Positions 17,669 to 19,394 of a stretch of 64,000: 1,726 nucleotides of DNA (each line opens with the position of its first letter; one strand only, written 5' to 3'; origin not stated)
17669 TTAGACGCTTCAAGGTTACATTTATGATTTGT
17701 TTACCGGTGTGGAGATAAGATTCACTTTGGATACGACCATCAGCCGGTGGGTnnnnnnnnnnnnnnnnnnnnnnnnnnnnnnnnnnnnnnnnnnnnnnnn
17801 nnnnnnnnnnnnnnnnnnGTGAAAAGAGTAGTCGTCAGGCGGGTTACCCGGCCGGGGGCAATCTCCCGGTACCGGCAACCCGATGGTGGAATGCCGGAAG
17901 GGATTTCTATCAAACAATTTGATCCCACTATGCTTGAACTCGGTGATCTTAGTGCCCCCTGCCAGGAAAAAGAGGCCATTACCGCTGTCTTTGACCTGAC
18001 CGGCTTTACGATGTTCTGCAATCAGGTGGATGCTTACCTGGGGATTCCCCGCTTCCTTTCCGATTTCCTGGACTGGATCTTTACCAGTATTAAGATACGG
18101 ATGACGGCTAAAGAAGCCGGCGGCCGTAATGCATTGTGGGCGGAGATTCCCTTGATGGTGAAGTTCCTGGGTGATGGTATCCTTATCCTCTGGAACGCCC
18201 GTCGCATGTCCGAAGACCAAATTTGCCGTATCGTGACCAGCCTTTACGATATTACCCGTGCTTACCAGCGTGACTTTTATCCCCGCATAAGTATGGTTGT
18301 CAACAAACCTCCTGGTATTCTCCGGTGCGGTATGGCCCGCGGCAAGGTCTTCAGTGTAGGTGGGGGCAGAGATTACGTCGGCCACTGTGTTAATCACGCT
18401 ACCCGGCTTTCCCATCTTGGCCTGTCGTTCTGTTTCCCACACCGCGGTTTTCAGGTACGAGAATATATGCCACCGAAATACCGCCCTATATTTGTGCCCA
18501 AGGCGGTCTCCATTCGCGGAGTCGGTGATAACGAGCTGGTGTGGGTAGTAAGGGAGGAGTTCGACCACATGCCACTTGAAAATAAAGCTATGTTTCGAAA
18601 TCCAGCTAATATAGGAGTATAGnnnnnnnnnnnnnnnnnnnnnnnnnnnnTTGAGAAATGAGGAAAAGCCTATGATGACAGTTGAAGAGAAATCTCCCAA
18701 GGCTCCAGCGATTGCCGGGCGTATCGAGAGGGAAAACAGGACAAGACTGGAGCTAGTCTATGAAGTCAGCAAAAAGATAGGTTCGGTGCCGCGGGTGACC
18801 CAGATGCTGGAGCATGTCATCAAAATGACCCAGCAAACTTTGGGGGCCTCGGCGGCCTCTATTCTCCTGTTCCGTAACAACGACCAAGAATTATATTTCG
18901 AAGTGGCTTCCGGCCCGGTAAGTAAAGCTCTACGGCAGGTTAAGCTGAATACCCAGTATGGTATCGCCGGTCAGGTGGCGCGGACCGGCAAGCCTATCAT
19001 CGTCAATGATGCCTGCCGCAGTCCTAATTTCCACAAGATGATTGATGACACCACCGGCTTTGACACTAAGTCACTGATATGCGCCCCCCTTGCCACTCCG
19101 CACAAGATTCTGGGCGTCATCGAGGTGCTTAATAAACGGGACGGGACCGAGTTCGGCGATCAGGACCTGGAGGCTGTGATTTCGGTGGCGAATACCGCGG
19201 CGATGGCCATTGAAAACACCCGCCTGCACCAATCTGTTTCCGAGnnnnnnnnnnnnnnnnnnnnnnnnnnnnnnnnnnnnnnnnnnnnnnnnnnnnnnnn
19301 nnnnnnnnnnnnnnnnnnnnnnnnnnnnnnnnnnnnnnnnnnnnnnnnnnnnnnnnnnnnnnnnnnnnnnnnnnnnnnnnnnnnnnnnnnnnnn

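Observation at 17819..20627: Self-contained cyclic-nucleotide make-and-break module: sensorless cyclase, GAF-HD-GYP and class II phosphodiesterase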

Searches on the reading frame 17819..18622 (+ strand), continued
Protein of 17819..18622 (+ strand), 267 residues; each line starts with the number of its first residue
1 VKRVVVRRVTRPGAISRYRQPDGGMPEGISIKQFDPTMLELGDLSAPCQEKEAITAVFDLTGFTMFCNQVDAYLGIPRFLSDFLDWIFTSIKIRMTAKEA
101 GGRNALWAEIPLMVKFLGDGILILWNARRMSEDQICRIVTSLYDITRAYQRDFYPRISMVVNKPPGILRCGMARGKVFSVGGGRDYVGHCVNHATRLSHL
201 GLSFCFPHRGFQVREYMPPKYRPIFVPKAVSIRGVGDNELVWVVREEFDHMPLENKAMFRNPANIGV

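Call 55: search_protein_families(library=pfam, proteins=[P0266, P0300, P0304, P0330, P0350, P0246, P0250, P0254, P0262, P0296], max_evalue=0.01)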
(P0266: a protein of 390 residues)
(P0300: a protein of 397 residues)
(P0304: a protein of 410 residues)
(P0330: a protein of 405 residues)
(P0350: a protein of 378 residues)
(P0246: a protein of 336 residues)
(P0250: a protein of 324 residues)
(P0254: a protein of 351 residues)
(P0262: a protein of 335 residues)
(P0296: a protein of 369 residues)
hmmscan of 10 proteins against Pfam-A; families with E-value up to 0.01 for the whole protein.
P0266 (390 aa): 0 families

P0300 (397 aa): 0 families

P0304 (410 aa): 0 families

P0330 (405 aa): 1 family
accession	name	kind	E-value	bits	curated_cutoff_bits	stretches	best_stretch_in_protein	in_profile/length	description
PF18864.6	AbiTii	-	3.9e-15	57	27.6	1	10-64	8-59/189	AbiTii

P0350 (378 aa): 18 families
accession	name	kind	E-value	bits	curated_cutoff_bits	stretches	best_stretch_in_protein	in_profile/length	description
PF07992.20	Pyr_redox_2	-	1.4e-25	90.7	26.1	1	3-218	2-213/291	Pyridine nucleotide-disulphide oxidoreductase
PF00070.33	Pyr_redox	-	2.7e-13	50.6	22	1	147-217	1-69/82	Pyridine nucleotide-disulphide oxidoreductase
PF01266.30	DAO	-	6.8e-09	36.1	27.9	2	3-34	1-31/353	FAD dependent oxidoreductase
PF13450.12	NAD_binding_8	-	3e-07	31.1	21.9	1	150-180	1-31/68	NAD(P)-binding Rossmann-like domain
PF02254.24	TrkA_N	-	9.1e-07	29.6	23.8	1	148-189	1-42/116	TrkA-N domain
PF01494.25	FAD_binding_3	-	2.2e-06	27.6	22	0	148-175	4-31/349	FAD binding domain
PF03721.20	UDPG_MGDP_dh_N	-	3.6e-05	23.9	27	0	147-198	2-52/187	UDP-glucose/GDP-mannose dehydrogenase family, NAD binding domain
PF03486.20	HI0933_like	-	6.3e-05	23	50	0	147-181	2-36/244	HI0933-like protein Rossmann domain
PF05834.18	Lycopene_cycl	-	6.8e-05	22.5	23.4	0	148-182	2-38/380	Lycopene cyclase protein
PF13241.12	NAD_binding_7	-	0.00027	21.9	22.1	0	146-179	8-39/104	Putative NAD(P)-binding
PF01946.23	Thi4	-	0.00069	19.4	26.2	0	4-30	20-46/235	Thi4 family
PF00890.30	FAD_binding_2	-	0.0007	19.3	20.4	0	4-34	2-31/414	FAD binding domain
PF02737.24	3HCDH_N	-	0.0011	19.4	22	0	148-186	2-40/180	3-hydroxyacyl-CoA dehydrogenase, NAD binding domain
PF01488.26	Shikimate_DH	-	0.0021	18.5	24.3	0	145-174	12-42/138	Shikimate / quinate 5-dehydrogenase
PF01262.27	AlaDh_PNT_C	-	0.0021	18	23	0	3-31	30-57/214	Alanine dehydrogenase/PNT, C-terminal domain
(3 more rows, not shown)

P0246 (336 aa): 0 families

P0250 (324 aa): 0 families

P0254 (351 aa): 0 families

P0262 (335 aa): 0 families

P0296 (369 aa): 0 families

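Call 64: find_related_loci(query=A1, collection=viral_contigs, flank=5000)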
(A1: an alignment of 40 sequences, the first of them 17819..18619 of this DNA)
Query A1 (267 aa) in viral_contigs; peptide patterns used: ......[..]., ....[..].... (x = any residue, [..] = any of these).
32 stretches matched a pattern, but none encodes a relative of the query by tblastn (E <= 1e-3).

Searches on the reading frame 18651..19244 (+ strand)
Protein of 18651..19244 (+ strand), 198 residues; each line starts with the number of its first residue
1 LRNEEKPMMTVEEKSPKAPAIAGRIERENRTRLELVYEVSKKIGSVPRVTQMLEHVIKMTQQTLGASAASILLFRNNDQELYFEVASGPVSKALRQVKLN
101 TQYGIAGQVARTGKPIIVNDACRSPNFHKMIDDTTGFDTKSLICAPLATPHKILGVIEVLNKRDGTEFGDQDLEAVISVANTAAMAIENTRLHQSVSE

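Call 25: search_solved_structures(query=window:18651-19244:+, max_evalue=0.000001, show_alignments=5)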
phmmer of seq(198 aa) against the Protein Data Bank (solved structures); distinct sequences matched with E-value up to 0.000001: 21.
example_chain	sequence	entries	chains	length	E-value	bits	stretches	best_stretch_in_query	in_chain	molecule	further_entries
5w10_A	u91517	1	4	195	2.2e-22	82.8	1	38-190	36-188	cGMP-specific phosphodiesterase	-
1mc0_A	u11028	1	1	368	1.9e-19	73.3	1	26-197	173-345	3',5'-cyclic nucleotide phosphodiesterase 2A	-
3ibj_A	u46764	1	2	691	2e-19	73.2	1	26-197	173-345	cGMP-dependent 3',5'-cyclic phosphodiesterase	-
2zmf_A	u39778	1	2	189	2e-19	73.2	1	35-188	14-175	cAMP and cAMP-inhibited cGMP 3',5'-cyclic phosphodiesterase 10A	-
9lrn_A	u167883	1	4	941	4.4e-19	72.1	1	26-197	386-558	cGMP-dependent 3',5'-cyclic phosphodiesterase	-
3lfv_A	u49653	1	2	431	4.5e-18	68.8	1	12-193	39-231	cGMP-specific 3',5'-cyclic phosphodiesterase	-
3mf0_A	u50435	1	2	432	4.7e-18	68.8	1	12-193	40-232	cGMP-specific 3',5'-cyclic phosphodiesterase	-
4mcw_A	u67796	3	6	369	1.9e-17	66.7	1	31-196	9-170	Metal dependent phosphohydrolase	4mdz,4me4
9lss_A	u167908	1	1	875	4.4e-17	65.6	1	11-193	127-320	cGMP-specific 3',5'-cyclic phosphodiesterase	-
3bjc_A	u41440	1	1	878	4.4e-17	65.6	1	11-193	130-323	cGMP-specific 3',5'-cyclic phosphodiesterase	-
3jab_B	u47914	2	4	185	1.2e-16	64.1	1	39-197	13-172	GafB domain of phosphodiesterase 2A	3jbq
1ykd_A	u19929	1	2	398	4.1e-15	59.2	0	48-163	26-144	adenylate cyclase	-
2k31_A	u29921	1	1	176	6.1e-12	48.8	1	82-174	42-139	Phosphodiesterase 5A, cGMP-specific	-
6mzb_B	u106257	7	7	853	8.3e-12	48.4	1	99-185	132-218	Rod cGMP-specific 3',5'-cyclic phosphodiesterase subunit beta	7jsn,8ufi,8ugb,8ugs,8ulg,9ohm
10oz_A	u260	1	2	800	2.1e-11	47.1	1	95-176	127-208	cGMP-specific 3',5'-cyclic phosphodiesterase PDE5-PDE6 chimera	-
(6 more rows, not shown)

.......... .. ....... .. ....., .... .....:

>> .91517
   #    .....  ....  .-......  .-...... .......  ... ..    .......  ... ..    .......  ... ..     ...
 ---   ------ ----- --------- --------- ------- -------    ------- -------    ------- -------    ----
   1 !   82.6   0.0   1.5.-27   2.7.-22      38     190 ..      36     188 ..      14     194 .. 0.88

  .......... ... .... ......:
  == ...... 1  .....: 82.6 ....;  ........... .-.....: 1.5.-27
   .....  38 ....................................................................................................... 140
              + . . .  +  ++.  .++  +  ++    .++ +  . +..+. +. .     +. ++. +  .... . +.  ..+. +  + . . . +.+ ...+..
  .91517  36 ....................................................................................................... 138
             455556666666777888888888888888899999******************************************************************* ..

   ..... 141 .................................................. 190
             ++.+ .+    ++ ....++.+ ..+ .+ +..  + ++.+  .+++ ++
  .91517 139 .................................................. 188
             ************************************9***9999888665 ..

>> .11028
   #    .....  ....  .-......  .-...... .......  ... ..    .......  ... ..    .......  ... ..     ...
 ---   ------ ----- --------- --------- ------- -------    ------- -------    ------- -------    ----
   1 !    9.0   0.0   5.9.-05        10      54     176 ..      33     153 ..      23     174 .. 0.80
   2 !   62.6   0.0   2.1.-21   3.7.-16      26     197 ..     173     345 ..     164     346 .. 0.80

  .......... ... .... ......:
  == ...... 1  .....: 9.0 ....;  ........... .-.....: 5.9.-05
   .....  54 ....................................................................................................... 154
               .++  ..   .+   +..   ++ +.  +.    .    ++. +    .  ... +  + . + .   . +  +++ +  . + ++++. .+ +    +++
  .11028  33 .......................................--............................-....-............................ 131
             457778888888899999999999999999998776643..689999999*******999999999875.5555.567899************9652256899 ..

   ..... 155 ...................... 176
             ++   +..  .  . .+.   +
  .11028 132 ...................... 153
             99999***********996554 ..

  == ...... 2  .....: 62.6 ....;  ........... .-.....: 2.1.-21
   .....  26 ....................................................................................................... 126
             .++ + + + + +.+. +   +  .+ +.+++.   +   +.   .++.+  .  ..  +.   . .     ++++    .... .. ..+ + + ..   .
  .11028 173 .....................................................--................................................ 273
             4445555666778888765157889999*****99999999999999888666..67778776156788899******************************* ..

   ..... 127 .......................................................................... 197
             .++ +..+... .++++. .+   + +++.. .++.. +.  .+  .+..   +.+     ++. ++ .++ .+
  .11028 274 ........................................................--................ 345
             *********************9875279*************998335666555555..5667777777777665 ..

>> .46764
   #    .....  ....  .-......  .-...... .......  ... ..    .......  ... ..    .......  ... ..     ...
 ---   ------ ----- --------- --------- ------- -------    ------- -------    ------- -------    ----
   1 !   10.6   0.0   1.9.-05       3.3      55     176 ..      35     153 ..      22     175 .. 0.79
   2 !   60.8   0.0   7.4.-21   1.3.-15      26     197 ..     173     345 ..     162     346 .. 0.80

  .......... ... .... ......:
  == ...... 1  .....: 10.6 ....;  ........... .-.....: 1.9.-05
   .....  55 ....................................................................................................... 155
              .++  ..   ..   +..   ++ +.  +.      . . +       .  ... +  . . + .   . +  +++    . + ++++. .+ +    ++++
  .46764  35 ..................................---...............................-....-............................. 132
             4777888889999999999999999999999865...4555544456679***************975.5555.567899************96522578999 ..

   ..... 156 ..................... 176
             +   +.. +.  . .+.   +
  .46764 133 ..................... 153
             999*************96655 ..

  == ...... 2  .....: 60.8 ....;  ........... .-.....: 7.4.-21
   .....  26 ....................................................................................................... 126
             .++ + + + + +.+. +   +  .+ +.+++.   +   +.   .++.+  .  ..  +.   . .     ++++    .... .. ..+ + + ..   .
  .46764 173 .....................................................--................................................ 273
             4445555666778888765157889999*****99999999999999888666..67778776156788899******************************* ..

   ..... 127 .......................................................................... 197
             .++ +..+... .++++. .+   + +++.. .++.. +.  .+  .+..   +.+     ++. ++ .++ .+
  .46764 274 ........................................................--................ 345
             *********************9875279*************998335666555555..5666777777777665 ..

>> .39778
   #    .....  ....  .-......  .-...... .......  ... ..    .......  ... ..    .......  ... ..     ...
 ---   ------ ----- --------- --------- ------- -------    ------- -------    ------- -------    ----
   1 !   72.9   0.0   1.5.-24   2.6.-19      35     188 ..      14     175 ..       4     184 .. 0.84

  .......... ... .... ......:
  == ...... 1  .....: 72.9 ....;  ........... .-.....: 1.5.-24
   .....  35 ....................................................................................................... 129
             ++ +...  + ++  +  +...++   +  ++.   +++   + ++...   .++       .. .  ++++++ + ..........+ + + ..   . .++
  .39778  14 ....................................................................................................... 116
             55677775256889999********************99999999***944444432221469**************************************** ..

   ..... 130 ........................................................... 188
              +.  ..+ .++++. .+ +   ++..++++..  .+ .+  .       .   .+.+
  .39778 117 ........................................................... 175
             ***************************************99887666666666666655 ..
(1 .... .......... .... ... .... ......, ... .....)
